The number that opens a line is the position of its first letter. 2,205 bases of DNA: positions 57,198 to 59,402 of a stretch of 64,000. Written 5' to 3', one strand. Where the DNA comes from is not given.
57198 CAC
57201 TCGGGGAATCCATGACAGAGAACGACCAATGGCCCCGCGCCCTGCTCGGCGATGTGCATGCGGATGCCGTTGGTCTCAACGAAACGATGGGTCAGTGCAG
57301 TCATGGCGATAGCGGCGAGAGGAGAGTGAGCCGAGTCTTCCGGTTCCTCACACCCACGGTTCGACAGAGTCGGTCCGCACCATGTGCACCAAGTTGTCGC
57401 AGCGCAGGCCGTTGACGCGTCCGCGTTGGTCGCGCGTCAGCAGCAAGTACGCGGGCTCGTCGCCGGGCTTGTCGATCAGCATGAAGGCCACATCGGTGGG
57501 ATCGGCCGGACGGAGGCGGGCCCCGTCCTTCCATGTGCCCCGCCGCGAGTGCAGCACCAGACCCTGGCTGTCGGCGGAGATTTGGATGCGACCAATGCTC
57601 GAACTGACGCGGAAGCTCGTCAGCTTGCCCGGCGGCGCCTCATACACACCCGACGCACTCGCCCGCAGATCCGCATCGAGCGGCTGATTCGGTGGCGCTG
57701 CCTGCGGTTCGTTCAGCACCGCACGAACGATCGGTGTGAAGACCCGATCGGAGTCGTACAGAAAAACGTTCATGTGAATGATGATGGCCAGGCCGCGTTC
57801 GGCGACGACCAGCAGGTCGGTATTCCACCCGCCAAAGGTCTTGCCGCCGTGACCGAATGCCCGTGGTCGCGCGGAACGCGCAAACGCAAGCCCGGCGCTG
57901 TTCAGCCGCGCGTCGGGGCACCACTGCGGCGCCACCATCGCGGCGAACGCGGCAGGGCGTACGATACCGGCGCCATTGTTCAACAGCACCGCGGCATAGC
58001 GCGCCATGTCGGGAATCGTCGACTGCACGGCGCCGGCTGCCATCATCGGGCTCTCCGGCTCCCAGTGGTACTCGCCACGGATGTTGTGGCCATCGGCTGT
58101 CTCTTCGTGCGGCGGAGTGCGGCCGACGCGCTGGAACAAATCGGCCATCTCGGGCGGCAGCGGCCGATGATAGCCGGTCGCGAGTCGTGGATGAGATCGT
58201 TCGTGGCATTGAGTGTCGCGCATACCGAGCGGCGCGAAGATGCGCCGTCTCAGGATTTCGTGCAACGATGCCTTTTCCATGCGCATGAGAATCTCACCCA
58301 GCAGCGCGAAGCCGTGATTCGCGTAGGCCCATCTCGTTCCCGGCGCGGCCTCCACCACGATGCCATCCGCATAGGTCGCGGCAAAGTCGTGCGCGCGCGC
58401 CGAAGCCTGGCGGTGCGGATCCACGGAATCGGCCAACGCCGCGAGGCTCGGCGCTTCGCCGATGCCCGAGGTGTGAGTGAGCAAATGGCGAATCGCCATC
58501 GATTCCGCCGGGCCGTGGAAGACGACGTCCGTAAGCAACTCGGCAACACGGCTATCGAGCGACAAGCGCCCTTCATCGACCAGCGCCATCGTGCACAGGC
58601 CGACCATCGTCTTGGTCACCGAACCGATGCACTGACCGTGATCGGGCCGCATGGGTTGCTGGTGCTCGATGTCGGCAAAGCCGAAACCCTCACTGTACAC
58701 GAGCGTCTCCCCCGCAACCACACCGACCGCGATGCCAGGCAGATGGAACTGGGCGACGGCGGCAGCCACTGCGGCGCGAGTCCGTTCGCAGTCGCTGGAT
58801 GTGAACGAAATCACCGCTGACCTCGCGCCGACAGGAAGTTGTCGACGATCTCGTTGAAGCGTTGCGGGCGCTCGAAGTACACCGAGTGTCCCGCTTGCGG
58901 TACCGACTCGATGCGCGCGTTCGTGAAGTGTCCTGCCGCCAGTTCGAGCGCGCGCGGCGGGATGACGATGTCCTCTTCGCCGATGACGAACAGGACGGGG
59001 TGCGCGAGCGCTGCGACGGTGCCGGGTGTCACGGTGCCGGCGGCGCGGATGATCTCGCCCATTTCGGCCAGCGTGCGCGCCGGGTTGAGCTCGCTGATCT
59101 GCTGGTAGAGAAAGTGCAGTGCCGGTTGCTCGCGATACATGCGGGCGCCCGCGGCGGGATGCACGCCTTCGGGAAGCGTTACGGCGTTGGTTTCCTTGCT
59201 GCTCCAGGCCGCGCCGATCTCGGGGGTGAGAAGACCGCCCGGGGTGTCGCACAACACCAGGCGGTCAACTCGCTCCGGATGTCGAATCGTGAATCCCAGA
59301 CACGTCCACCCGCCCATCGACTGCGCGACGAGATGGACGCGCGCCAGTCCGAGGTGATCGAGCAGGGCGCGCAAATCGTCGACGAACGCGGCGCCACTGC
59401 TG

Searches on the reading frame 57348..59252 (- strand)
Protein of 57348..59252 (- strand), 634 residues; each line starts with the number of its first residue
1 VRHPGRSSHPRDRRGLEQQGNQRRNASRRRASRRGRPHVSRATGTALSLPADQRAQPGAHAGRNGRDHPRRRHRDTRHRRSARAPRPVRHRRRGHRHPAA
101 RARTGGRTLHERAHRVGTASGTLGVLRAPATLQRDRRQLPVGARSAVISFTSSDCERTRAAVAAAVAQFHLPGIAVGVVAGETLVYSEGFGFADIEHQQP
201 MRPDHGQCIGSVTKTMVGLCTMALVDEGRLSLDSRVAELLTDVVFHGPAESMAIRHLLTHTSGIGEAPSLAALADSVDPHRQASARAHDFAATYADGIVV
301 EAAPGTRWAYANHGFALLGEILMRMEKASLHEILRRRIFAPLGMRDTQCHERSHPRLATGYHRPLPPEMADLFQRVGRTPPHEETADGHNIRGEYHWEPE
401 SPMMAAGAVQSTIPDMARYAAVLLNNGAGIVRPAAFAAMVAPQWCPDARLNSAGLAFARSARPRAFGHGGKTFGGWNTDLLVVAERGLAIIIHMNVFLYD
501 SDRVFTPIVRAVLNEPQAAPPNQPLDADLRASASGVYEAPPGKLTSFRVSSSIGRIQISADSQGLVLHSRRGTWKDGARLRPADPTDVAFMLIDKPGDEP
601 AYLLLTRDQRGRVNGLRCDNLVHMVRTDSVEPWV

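Call 48: search_protein_families(library=pfam, max_evalue=0.00001, proteins=[window:57348-59252:-])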
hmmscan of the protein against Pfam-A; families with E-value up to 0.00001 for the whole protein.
window:57348-59252:- (634 aa): 1 family
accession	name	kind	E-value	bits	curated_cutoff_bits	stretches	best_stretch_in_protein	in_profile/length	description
PF00144.29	Beta-lactamase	-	3.1e-55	188.1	27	1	159-505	2-319/329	Beta-lactamase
